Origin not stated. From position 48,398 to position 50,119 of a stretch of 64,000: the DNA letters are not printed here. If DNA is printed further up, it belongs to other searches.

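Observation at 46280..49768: Uncharacterised three-gene operon (sulfotransferase -> class V PLP enzyme -> FemAB-like GNAT) wedged between the hopanoid operon and tRNA-Gly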

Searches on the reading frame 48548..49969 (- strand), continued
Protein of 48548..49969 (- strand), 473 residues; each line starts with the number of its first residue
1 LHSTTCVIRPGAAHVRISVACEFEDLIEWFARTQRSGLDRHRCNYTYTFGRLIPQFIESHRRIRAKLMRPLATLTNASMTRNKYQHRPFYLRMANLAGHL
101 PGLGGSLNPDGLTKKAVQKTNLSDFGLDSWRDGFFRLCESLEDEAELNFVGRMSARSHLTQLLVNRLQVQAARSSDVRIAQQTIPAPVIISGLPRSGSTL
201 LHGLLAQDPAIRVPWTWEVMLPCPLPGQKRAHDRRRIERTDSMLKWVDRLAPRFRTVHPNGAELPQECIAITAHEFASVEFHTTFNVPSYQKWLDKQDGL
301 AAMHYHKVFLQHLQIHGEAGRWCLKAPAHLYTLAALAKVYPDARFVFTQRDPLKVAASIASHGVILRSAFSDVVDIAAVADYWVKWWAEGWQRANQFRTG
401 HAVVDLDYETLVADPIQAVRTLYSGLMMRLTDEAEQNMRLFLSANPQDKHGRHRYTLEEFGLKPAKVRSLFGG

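Call 19: find_related_loci(query=A1, collection=genome_contigs, flank=10000)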
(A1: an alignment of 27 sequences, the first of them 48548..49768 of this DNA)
Query A1 (406 aa) in genome_contigs; peptide patterns used: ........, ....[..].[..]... (x = any residue, [..] = any of these).
600 stretches matched a pattern (row limit reached: there are more); 163 encode a relative of the query (tblastn E <= 1e-3); the best 80 are kept; 80 distinct loci.
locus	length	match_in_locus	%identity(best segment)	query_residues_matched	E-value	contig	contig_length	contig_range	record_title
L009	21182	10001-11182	49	15-405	2e-123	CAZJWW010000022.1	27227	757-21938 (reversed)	MAG TPA_asm: uncultured Gammaproteobacteria bacterium isolate SRP065251_co1_30 genome assembly, contig: NODE_1145_length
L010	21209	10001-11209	44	8-404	2e-99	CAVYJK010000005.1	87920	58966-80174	MAG: uncultured delta proteobacterium isolate MFD01299.bin.2.17 genome assembly, contig: contig_108834, whole genome sho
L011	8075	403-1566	44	17-399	2e-99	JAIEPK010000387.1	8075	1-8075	MAG: Candidatus Binatia bacterium isolate co.spades.DASTOOL.2.5kb_007 c_000000421270, whole genome shotgun sequence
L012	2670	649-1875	45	5-404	7e-101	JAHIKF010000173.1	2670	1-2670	MAG: Proteobacteria bacterium isolate KR13_N1.mb.39 KR13_N1.mb.39_k141_85484, whole genome shotgun sequence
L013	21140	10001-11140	46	33-404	2e-97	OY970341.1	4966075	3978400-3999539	MAG: uncultured delta proteobacterium isolate MFD01231.bin.c.2 genome assembly, chromosome: 1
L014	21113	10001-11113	44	40-405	1e-97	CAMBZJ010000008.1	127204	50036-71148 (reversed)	MAG: Klebsiella pneumoniae isolate LH-02apr19-159 genome assembly, contig: LH-02apr19-C93, whole genome shotgun sequence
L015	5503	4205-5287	47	40-395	3e-97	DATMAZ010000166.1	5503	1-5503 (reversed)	MAG TPA_asm: Candidatus Limnocylindria bacterium isolate SMAG_U13339 k141_345411, whole genome shotgun sequence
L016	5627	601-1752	47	21-398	1e-96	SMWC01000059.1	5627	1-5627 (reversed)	MAG: Gammaproteobacteria bacterium isolate N075bin72 k141_431721, whole genome shotgun sequence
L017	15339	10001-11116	44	39-405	2e-96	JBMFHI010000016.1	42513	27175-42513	MAG: Syntrophobacteraceae bacterium isolate KM4311-20 NODE_16_length_42513_cov_4.160854, whole genome shotgun sequence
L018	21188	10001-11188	42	20-406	1e-94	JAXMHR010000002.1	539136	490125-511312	MAG: Verrucomicrobiota bacterium isolate STL-VER9 C2.24.fa-2, whole genome shotgun sequence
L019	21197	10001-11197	45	3-395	2e-95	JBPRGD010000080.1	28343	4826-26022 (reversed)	MAG: Candidatus Wenzhouxiangella sp. M2_3B_020 megahit_148648, whole genome shotgun sequence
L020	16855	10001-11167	44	24-404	5e-94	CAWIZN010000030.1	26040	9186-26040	MAG: uncultured Candidatus Rokubacteria bacterium isolate MFD00962.bin.2.184 genome assembly, contig: contig_176707, who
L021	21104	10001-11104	44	39-404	2e-93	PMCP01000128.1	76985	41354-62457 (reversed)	MAG: Gammaproteobacteria bacterium isolate fen_1219 73.20120700_E3M.140_contig_120327, whole genome shotgun sequence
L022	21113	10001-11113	45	39-403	8e-92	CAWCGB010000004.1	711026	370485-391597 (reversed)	MAG: uncultured delta proteobacterium isolate MFD01231.bin.2.77 genome assembly, contig: contig_17465, whole genome shot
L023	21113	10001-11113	45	39-404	3e-90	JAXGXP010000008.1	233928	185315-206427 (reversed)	MAG: Syntrophobacteraceae bacterium isolate AnMBR.bin493 bin493_8, whole genome shotgun sequence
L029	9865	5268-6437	39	21-404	3e-86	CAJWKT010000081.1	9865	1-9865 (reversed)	MAG TPA_asm: uncultured Gammaproteobacteria bacterium isolate ERR599008_bin.115_MetaBAT_v2.12.1_MAG genome assembly, con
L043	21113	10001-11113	42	38-404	2e-80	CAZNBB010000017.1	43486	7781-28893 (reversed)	MAG TPA_asm: uncultured Gammaproteobacteria bacterium isolate binchicken_co129_755 genome assembly, contig: NODE_2117_le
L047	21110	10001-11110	41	39-404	1e-79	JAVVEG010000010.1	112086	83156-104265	MAG: Pseudomonadales bacterium isolate TamC13-15 NODE_113_length_112086_cov_13.579527, whole genome shotgun sequence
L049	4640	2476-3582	41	40-404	1e-79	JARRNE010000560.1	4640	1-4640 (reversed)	MAG: Chromatiaceae bacterium isolate Spart_116_MAG scaffold_30353, whole genome shotgun sequence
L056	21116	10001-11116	39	33-399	3e-71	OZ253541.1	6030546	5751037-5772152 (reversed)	MAG: Candidatus Rariloculaceae bacterium isolate 9a525eeb-f008-4404-a84b-82d39665a360 genome assembly, chromosome: 1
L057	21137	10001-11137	34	31-404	2e-71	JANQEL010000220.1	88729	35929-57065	MAG: Myxococcota bacterium isolate PL23a_bin.25 k99_5063357, whole genome shotgun sequence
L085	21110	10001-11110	34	45-406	2e-52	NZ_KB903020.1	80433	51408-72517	Cupriavidus sp. UYPR2.512 A3A5DRAFT_scaffold_25.26, whole genome shotgun sequence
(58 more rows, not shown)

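Call 33: search_solved_structures(query=A1, max_evalue=0.01)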
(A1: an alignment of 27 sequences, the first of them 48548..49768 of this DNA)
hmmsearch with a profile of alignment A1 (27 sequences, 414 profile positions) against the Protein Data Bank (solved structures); distinct sequences matched with E-value up to 0.01: 12.
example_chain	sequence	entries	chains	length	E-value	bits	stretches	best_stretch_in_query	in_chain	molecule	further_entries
2zq5_A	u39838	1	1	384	2.7e-83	283.3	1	36-402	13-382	Putative uncharacterized protein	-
2z6v_A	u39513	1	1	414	8.9e-69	235.5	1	35-412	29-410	Putative uncharacterized protein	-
5wrj_A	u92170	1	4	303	5.4e-08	35.3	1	252-362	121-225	Protein-tyrosine sulfotransferase 1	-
9wp1_A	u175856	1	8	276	6e-08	35.1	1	252-362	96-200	Protein-tyrosine sulfotransferase 1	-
5wri_A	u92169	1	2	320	6.3e-08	35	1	252-362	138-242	Protein-tyrosine sulfotransferase 1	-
8w5z_A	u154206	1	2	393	3.7e-06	29.2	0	245-363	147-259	Protein-tyrosine sulfotransferase (Fragment)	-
4gox_A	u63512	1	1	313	2.4e-05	26.6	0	240-362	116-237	Polyketide synthase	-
4gbm_A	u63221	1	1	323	2.7e-05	26.4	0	305-363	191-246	CurM Sulfotransferase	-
9wwe_A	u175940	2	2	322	0.00031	22.9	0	115-140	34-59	Protein-tyrosine sulfotransferase 2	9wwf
3ap1_A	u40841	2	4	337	0.00035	22.7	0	115-140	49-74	Protein-tyrosine sulfotransferase 2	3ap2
3ap3_A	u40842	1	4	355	0.00043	22.4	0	115-140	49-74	Protein-tyrosine sulfotransferase 2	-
3rnl_A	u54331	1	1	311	0.0073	18.4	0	262-361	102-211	Sulfotransferase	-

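Call 36: search_protein_families(library=ncbifam, proteins=[L023:11139-12155:+, L010:15153-16517:+, L043:12005-12658:-, L085:11177-11968:+, L057:7939-9162:-, L005:11274-11789:+, L008:9499-9879:-, L001:13558-14799:+, L001:16591-17307:+, L001:14781-16241:+], max_evalue=0.001)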
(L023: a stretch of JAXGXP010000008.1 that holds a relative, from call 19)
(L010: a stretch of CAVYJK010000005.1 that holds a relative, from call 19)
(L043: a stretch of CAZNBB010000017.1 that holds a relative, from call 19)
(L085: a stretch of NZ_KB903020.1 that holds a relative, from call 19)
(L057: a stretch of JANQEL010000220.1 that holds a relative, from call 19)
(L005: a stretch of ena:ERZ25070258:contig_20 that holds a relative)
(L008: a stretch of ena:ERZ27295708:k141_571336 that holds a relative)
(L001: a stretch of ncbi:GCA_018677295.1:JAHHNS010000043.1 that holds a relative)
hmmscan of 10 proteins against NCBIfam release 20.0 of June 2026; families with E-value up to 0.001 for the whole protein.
L023:11139-12155:+ (338 aa): 2 families
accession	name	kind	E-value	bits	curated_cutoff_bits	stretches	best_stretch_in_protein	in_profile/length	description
TIGR03476.1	HpnL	subfamily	3.5e-40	138.3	195.65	1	20-332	1-312/318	putative membrane protein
TIGR00374.1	TIGR00374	subfamily_domain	7.7e-14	51.8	43.2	1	70-321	44-296/323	flippase-like domain-containing protein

L010:15153-16517:+ (454 aa): 25 families
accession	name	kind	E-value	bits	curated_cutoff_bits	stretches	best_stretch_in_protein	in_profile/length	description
TIGR03471.1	HpnJ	equivalog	1.5e-55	188.9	577.6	1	40-451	31-426/472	hopanoid biosynthesis associated radical SAM protein HpnJ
TIGR02026.1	BchE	equivalog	1e-40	140.1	481.35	1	40-452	19-422/497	magnesium-protoporphyrin IX monomethyl ester anaerobic oxidative cyclase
NF050148.1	rSAM_ApyD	equivalog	1.7e-35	122.5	750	1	100-413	93-392/645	RiPP biosynthesis radical SAM protein ApyD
TIGR04479.1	bcpD_PhpK_rSAM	subfamily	2.2e-28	98.9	600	1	219-388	238-405/504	PhpK family radical SAM P-methyltransferase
NF038361.1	rSAM_Sden_1168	equivalog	8.5e-28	97.2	575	1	188-414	240-473/560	Sden_1168 family B12-binding radical SAM P-methyltransferase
NF033070.1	rSAM_AprD4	equivalog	1.5e-27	96.6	500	1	169-422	143-398/456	AprD4 family radical SAM diol-dehydratase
TIGR04013.1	B12_SAM_MJ_1487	hypoth_equivalog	1.2e-25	90.2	251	2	89-271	49-200/382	TIGR04013 family B12-binding domain/radical SAM domain-containing protein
TIGR04014.1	B12_SAM_MJ_0865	equivalog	4e-19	68.7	360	1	107-417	65-361/434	methyl-coenzyme M reductase glutamine C-methyltransferase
TIGR04072.2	rSAM_ladder_B12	equivalog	5.3e-19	68.2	360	1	225-388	183-345/443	lipid biosynthesis B12-binding/radical SAM protein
TIGR04367.1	HpnR_B12_rSAM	equivalog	8.2e-19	67.5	650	1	46-431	25-388/490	hopanoid C-3 methylase HpnR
NF033712.0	B12_rSAM_KedN5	subfamily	2.2e-17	62.5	700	1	112-382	92-360/624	KedN5 family methylcobalamin-dependent radical SAM C-methyltransferase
TIGR04295.1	B12_rSAM_oligo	hypoth_equivalog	1.7e-15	56.6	400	1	109-353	99-322/422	TIGR04295 family B12-binding domain-containing radical SAM protein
TIGR03975.1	rSAM_ocin_1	subfamily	2.2e-14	52.9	281.85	1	118-387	164-425/606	RiPP maturation radical SAM C-methyltransferase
TIGR04385.1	B12_rSAM_cofa1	equivalog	1.1e-12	47.9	450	1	225-388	198-360/438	B12 lower ligand biosynthesis radical SAM protein BzaD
NF040546.1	rSAM_CUAEP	equivalog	4e-11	42.3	500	1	204-386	149-335/468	CUAEP/CCAEP-tail radical SAM (seleno)protein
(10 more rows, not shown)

L043:12005-12658:- (217 aa): 2 families
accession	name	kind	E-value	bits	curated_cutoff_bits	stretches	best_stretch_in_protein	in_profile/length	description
TIGR03481.1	HpnM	hypoth_equivalog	2.9e-64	216.1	160.1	1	38-213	24-199/200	hopanoid biosynthesis associated membrane protein HpnM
NF011697.0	PRK15117.1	equivalog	1.2e-12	48.1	195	1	81-209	69-201/211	phospholipid-binding protein MlaC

L085:11177-11968:+ (263 aa): 230 families (the best 25 are shown)
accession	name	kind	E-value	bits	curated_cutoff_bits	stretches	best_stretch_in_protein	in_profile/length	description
NF005909.0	PRK07890.1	subfamily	3.2e-109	364.2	258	1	1-262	3-259/260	short chain dehydrogenase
NF005559.1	PRK07231.1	subfamily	1.6e-47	162.1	215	1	3-260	2-247/249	glucose 1-dehydrogenase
NF009466.0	PRK12826.1-2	subfamily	7.7e-41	140.2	222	1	5-262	3-246/248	3-oxoacyl-ACP reductase FabG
NF005681.0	PRK07478.1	subfamily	2.6e-38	131.9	267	1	2-259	3-248/254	SDR family oxidoreductase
NF004791.0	PRK06138.1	equivalog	7.9e-37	126.9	312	1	1-259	1-248/252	SDR family oxidoreductase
NF005893.0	PRK07856.1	equivalog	1.2e-36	126.3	255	1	3-262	7-243/255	SDR family oxidoreductase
NF006070.0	PRK08213.1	subfamily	4.6e-36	124.7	279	1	3-259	10-255/259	gluconate 5-dehydrogenase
NF004847.0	PRK06198.1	subfamily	8.5e-36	123.6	240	1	3-255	5-250/269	oxidoreductase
NF004198.0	PRK05653.1-3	equivalog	1.7e-35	122.6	296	1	2-262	4-248/248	3-oxoacyl-ACP reductase FabG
TIGR01963.1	PHB_DH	subfamily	3.7e-35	121.4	307.05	1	6-260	2-252/255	3-hydroxybutyrate dehydrogenase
NF009093.0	PRK12429.1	subfamily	1.5e-34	119.5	258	1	2-261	2-257/259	3-hydroxybutyrate dehydrogenase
NF005752.0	PRK07576.1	subfamily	2e-33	115.9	321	1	3-260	7-250/271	SDR family oxidoreductase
NF004778.0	PRK06124.1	equivalog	2e-33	115.9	303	1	3-259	9-251/256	SDR family oxidoreductase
NF005873.0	PRK07814.1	equivalog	2.1e-32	112.6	346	1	3-259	8-250/263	SDR family oxidoreductase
NF005853.0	PRK07774.1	equivalog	2.2e-32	112.4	303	1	3-261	4-247/250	SDR family oxidoreductase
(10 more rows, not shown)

L057:7939-9162:- (407 aa): 0 families

L005:11274-11789:+ (171 aa): 0 families

L008:9499-9879:- (126 aa): 0 families

L001:13558-14799:+ (413 aa): 0 families

L001:16591-17307:+ (238 aa): 0 families

L001:14781-16241:+ (486 aa): 1 family
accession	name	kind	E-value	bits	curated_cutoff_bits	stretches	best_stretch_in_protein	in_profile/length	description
TIGR04091.1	LTA_dltB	equivalog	2.6e-46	158.6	375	1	14-383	13-376/380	D-alanyl-lipoteichoic acid biosynthesis protein DltB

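Call 45: search_solved_structures(query=window:48548-49768:-, max_evalue=1e-10, show_alignments=2)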
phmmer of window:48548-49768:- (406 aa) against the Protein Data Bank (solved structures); distinct sequences matched with E-value up to 1e-10: 2.
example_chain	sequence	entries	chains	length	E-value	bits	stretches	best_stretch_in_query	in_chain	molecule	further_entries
2z6v_A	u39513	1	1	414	1.8e-43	151.9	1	28-404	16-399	Putative uncharacterized protein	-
2zq5_A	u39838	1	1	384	2.8e-40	141.4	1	43-406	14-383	Putative uncharacterized protein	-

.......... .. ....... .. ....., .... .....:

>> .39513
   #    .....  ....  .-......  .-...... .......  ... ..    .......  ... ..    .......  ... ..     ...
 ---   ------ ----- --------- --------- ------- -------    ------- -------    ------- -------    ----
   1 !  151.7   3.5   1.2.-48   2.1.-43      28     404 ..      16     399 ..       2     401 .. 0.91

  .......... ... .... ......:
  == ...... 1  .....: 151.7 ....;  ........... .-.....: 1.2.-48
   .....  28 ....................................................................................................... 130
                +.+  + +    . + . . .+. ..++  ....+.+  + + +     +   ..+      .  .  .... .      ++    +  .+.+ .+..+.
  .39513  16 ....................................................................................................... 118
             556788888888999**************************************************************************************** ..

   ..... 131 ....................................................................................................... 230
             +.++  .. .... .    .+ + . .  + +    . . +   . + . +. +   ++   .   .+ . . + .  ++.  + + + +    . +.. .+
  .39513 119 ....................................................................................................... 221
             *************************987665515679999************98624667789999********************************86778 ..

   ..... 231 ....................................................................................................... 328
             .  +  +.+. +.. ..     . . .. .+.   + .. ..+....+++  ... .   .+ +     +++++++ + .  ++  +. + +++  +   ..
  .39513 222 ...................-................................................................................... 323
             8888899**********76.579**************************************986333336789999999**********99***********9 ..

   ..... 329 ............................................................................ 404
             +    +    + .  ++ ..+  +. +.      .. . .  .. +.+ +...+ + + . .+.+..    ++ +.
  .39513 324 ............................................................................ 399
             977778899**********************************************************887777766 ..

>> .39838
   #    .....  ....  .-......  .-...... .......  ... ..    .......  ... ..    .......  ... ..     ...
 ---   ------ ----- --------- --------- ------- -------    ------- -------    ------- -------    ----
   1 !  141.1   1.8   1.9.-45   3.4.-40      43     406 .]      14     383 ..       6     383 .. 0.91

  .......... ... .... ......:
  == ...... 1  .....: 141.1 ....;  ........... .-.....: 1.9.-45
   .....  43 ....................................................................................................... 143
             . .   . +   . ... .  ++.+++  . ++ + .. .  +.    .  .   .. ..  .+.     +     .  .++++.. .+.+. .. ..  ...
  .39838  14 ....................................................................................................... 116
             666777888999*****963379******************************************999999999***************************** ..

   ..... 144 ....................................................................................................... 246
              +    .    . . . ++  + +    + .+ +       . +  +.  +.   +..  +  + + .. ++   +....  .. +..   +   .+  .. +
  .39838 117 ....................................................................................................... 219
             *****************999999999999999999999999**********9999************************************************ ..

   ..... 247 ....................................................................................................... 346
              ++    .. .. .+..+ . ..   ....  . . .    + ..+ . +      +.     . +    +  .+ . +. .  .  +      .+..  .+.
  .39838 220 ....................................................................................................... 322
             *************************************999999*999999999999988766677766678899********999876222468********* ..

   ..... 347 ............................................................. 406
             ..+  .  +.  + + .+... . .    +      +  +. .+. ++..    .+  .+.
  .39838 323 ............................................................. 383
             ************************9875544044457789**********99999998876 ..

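Call 63: find_encoding_contigs(protein=P0032, flank=10000, max_places=1)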
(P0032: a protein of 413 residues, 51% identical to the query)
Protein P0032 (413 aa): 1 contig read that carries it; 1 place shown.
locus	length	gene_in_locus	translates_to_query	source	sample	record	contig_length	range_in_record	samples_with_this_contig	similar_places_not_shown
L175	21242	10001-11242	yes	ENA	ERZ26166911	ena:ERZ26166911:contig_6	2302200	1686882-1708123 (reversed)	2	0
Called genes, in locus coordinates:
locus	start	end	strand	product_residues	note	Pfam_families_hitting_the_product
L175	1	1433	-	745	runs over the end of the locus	PF00368:HMG-CoA_red, PF00288:GHMP_kinases_N, PF08544:GHMP_kinases_C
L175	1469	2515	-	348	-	PF00288:GHMP_kinases_N (weak)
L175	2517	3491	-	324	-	PF22700:MVD-like_N, PF00288:GHMP_kinases_N, PF18376:MDD_C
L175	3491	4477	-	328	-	PF01073:3Beta_HSD, PF01370:Epimerase, PF02719:Polysacc_synt_2, PF04321:RmlD_sub_bind, PF05368:NmrA, PF07993:NAD_binding_4, PF13460:NAD_binding_10, PF16363:GDP_Man_Dehyd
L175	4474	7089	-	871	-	PF03176:MMPL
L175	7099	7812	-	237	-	PF01048:PNP_UDP_1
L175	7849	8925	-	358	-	PF00494:SQS_PSY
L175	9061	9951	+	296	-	PF00348:polyprenyl_synt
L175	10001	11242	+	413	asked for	PF00685:Sulfotransfer_1 (faint), PF13469:Sulfotransfer_3, PF17784:Sulfotransfer_4 (faint)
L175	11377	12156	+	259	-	PF00378:ECH_1, PF16113:ECH_2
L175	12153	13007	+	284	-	PF01522:Polysacc_deac_1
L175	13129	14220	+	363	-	-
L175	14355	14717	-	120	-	-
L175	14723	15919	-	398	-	PF05175:MTS (weak), PF01209:Ubie_methyltran, PF13489:Methyltransf_23, PF02390:Methyltransf_4 (weak), PF08241:Methyltransf_11, PF08242:Methyltransf_12, PF13649:Methyltransf_25, PF13847:Methyltransf_31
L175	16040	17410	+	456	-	PF03972:MmgE_PrpD_N, PF19305:MmgE_PrpD_C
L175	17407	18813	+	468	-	PF00501:AMP-binding (weak), PF14535:AMP-binding_C_2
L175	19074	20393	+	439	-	PF01595:CNNM, PF00571:CBS, PF03471:CorC_HlyC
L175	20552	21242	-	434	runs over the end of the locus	PF21088:MS_channel_1st, PF00924:MS_channel_2nd, PF21082:MS_channel_3rd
